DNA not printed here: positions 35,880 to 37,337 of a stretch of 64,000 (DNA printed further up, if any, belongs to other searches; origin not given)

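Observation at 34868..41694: One tightly packed block joins three different quinol-oxidising modules, and three of its membrane subunits end in the same PSCyt1-like monoheme domain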

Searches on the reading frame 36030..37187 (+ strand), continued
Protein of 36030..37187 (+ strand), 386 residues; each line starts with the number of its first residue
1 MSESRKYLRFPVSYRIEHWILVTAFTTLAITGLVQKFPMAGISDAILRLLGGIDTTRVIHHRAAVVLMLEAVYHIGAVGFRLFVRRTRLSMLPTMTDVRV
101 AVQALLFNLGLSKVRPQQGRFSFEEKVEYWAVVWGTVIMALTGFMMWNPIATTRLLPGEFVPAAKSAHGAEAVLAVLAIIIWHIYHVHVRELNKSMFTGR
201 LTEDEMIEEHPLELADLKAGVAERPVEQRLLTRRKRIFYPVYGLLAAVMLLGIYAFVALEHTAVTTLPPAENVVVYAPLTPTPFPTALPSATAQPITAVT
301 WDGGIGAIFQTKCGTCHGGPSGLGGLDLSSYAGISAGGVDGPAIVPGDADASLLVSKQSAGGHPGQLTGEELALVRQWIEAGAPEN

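Call 14: find_encoding_contigs(protein=P0002, flank=8000, max_places=3)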
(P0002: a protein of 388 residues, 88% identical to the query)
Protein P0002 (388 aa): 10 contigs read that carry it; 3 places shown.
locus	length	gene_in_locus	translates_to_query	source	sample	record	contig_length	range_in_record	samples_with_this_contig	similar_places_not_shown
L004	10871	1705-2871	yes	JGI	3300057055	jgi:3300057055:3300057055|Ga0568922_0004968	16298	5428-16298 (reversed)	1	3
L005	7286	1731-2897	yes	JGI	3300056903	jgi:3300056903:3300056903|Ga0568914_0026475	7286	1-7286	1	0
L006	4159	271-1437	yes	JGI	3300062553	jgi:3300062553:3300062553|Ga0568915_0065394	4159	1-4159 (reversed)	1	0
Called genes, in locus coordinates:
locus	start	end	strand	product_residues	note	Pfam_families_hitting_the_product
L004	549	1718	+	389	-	PF03264:Cytochrom_NNT (faint), PF22113:Mtrc-MtrF_II-IV_dom (weak), PF14522:Cytochrome_C7 (weak), PF14537:Cytochrom_c3_2 (weak), PF09699:Paired_CXXCH_1 (weak), PF14537:Cytochrom_c3_2 (weak)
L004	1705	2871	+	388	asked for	PF01292:Ni_hydr_CYTB (weak), PF07635:PSCyt1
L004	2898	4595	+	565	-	PF03264:Cytochrom_NNT (weak), PF14537:Cytochrom_c3_2 (faint), PF07635:PSCyt1 (weak)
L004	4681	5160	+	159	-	PF25471:TM_PetC (weak), PF00355:Rieske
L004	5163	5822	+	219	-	PF00033:Cytochrome_B, PF13631:Cytochrom_B_N_2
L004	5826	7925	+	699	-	PF00032:Cytochrom_B_C, PF13442:Cytochrome_CBB3, PF14495:Cytochrom_C550 (faint), PF13442:Cytochrome_CBB3, PF00034:Cytochrom_C, PF13442:Cytochrome_CBB3, PF00034:Cytochrom_C (weak), PF13442:Cytochrome_CBB3, +1 more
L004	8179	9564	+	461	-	PF00672:HAMP, PF07730:HisKA_3, PF02518:HATPase_c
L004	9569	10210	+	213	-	PF00072:Response_reg, PF00196:GerE, PF08281:Sigma70_r4_2 (weak), PF13936:HTH_38 (weak), PF13384:HTH_23 (faint)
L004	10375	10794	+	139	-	-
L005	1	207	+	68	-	?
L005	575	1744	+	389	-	PF03264:Cytochrom_NNT (faint), PF22113:Mtrc-MtrF_II-IV_dom (weak), PF14522:Cytochrome_C7 (weak), PF14537:Cytochrom_c3_2 (weak), PF09699:Paired_CXXCH_1 (weak), PF14537:Cytochrom_c3_2 (weak)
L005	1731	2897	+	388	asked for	PF01292:Ni_hydr_CYTB (weak), PF07635:PSCyt1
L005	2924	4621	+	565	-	PF03264:Cytochrom_NNT (weak), PF14537:Cytochrom_c3_2 (faint), PF07635:PSCyt1 (weak)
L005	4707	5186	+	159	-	PF25471:TM_PetC (weak), PF00355:Rieske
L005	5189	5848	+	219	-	PF00033:Cytochrome_B, PF13631:Cytochrom_B_N_2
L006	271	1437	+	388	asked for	PF01292:Ni_hydr_CYTB (weak), PF07635:PSCyt1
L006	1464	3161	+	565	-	PF03264:Cytochrom_NNT (weak), PF14537:Cytochrom_c3_2 (faint), PF07635:PSCyt1 (weak)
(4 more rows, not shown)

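Call 22: search_protein_families(library=ncbifam, proteins=[window:36030-37187:+, L001:9192-10886:+], max_evalue=0.001)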
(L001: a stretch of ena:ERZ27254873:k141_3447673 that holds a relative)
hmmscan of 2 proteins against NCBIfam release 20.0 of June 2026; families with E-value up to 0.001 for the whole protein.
window:36030-37187:+ (386 aa): 5 families
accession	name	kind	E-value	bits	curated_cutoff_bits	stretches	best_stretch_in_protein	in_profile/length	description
TIGR01583.1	formate-DH-gamm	equivalog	5.4e-16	59.2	115.85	1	8-212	3-196/204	formate dehydrogenase subunit gamma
NF007924.0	PRK10639.1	equivalog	3.4e-11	43.3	341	1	4-211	4-196/211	formate dehydrogenase cytochrome b556 subunit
NF007558.0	PRK10179.1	equivalog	1.6e-09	37.8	339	1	1-219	1-206/217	formate dehydrogenase-N subunit gamma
TIGR02125.1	CytB-hydogenase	equivalog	1.3e-06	28.1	121.5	1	9-185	2-178/212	Ni/Fe-hydrogenase, b-type cytochrome subunit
NF047812.1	LIC11213_lipo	equivalog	3.4e-05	24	100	1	309-383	48-116/118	LIC11213 family lipoprotein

L001:9192-10886:+ (565 aa): 2 families
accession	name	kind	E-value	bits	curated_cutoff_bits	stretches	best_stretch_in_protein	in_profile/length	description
TIGR03153.1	cytochr_NrfH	equivalog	8.7e-16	58.2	134.2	1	30-130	8-109/138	cytochrome c nitrite reductase small subunit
NF047812.1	LIC11213_lipo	equivalog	9.4e-05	22.5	100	1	467-562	30-116/118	LIC11213 family lipoprotein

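Call 23: search_solved_structures(query=window:36030-37187:+, max_evalue=0.01)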
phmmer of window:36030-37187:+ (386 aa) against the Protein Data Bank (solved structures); distinct sequences matched with E-value up to 0.01: 1.
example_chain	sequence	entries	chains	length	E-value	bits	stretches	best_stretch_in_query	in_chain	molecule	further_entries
1kqf_C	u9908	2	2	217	2.4e-06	30.3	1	1-227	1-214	FORMATE DEHYDROGENASE, NITRATE-INDUCIBLE, CYTOCHROME B556(FDN) SUBUNIT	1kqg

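Call 24: find_encoding_contigs(protein=window:36030-37187:+, flank=3000, max_places=4)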
Protein window:36030-37187:+ (386 aa): 2 contigs read that carry it; 2 places shown.
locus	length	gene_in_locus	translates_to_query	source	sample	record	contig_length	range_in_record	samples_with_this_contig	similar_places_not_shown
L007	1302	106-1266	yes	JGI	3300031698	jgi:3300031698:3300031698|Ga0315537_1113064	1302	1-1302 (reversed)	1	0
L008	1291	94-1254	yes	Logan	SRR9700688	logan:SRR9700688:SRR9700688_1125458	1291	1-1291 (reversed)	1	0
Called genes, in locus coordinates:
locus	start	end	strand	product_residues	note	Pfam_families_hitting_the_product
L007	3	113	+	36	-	?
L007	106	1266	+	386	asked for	PF01292:Ni_hydr_CYTB, PF07635:PSCyt1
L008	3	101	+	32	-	?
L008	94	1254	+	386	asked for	PF01292:Ni_hydr_CYTB, PF07635:PSCyt1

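Call 25: find_encoding_contigs(protein=P0087, flank=9000, max_places=1)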
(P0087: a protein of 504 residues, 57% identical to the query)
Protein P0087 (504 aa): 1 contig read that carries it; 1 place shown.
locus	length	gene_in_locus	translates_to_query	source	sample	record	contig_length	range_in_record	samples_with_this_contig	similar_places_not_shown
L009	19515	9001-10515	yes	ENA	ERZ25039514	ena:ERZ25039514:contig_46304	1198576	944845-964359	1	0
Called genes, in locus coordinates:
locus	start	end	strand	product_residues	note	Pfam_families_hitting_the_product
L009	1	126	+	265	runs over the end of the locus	-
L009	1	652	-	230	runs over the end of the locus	PF18915:DUF5667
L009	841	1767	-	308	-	-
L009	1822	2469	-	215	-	PF14358:DUF4405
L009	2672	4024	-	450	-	PF00672:HAMP, PF00512:HisKA, PF13581:HATPase_c_2 (faint), PF02518:HATPase_c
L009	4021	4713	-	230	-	PF00072:Response_reg, PF00486:Trans_reg_C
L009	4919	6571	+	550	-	PF22113:Mtrc-MtrF_II-IV_dom (weak), PF14522:Cytochrome_C7 (faint), PF14537:Cytochrom_c3_2 (faint)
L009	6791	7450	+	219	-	PF09968:DUF2202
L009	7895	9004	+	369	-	PF14522:Cytochrome_C7 (faint), PF09699:Paired_CXXCH_1 (faint), PF14537:Cytochrom_c3_2 (weak)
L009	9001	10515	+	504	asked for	PF01292:Ni_hydr_CYTB, PF00034:Cytochrom_C (faint), PF07635:PSCyt1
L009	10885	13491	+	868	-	PF02085:Cytochrom_CIII (faint), PF14522:Cytochrome_C7 (faint), PF14537:Cytochrom_c3_2 (faint)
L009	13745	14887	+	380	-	-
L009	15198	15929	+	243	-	-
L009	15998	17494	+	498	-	PF07730:HisKA_3, PF13581:HATPase_c_2 (weak), PF02518:HATPase_c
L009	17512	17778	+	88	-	PF00072:Response_reg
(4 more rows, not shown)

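Call 27: find_related_loci(query=A3, collection=genome_contigs, flank=9000)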
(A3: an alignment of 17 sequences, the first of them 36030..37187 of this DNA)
Query A3 (386 aa) in genome_contigs; peptide patterns used: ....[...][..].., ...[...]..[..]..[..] (x = any residue, [..] = any of these).
600 stretches matched a pattern (row limit reached: there are more); 578 encode a relative of the query (tblastn E <= 1e-3); the best 80 are kept; 80 distinct loci.
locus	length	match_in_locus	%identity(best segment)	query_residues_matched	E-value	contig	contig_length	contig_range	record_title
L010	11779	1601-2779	61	1-386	9e-153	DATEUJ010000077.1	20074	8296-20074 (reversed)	MAG TPA_asm: Anaerolineae bacterium isolate SMAG_U8338 k141_1438780, whole genome shotgun sequence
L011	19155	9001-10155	55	2-386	1e-149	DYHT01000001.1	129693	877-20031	MAG TPA_asm: Chloroflexus sp. isolate DR5_57_13 Afr_mines_DR5_11_length_129693_cov_6_516400, whole genome shotgun sequen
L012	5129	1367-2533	55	1-386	1e-148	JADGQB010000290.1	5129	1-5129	MAG: Anaerolineales bacterium isolate Chersky.20_11 contig-100_3996, whole genome shotgun sequence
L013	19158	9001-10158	56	1-386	1e-146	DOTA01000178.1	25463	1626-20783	MAG TPA_asm: Chloroflexi bacterium isolate UBA11857 contig_18852, whole genome shotgun sequence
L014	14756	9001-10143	57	5-386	4e-146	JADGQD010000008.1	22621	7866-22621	MAG: Anaerolineales bacterium isolate Chersky.4_57 contig-100_458, whole genome shotgun sequence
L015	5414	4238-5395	57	4-386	7e-147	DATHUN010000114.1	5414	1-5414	MAG TPA_asm: Anaerolineales bacterium isolate SMAG_U16108 k141_320124, whole genome shotgun sequence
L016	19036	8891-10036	58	4-385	7e-145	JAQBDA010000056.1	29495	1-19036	MAG: Chloroflexota bacterium isolate MAG_401_bin-08 401_bin-08_ctg-056, whole genome shotgun sequence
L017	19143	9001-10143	54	8-386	5e-144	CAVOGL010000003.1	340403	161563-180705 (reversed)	MAG: uncultured Chloroflexia bacterium isolate MFD09964.bin.2.169 genome assembly, contig: contig_18503, whole genome sh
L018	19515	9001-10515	53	1-386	3e-143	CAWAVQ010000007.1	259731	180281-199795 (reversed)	MAG: uncultured Chloroflexia bacterium isolate MFD05684.bin.2.178 genome assembly, contig: contig_12788, whole genome sh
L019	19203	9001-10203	54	3-386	2e-143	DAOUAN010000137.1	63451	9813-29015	MAG TPA_asm: Anaerolineales bacterium isolate H64_669 k137_122195, whole genome shotgun sequence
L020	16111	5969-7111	56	2-386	3e-143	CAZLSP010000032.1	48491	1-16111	MAG TPA_asm: uncultured Anaerolinea sp. isolate binchicken_co197_447 genome assembly, contig: NODE_772_length_48491_cov_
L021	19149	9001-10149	58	4-386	1e-141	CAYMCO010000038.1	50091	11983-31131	MAG TPA_asm: uncultured Anaerolineaceae bacterium isolate SRP323688_co1_47 genome assembly, contig: NODE_1298_length_500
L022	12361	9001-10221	54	5-386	2e-141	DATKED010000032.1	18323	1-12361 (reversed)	MAG TPA_asm: Anaerolineales bacterium isolate SMAG_U14490 k141_812843, whole genome shotgun sequence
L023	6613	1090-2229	57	1-386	4e-139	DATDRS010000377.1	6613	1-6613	MAG TPA_asm: Anaerolineales bacterium isolate SMAG_U7983 k141_2160958, whole genome shotgun sequence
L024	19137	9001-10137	54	5-386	1e-137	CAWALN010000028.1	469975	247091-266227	MAG: uncultured Chloroflexia bacterium isolate MFD01872.bin.2.65 genome assembly, contig: contig_83080, whole genome sho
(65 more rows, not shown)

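Call 54: search_solved_structures(query=L001:9192-10886:+, max_evalue=0.1)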
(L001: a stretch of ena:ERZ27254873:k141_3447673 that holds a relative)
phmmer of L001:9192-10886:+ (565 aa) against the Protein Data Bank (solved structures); distinct sequences matched with E-value up to 0.1: 1.
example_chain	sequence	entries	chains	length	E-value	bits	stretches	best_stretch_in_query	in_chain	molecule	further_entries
2j7a_C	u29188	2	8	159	1e-06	30.9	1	25-91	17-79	CYTOCHROME C QUINOL DEHYDROGENASE NRFH | NAPC/NIRT CYTOCHROME C FAMILY PROTEIN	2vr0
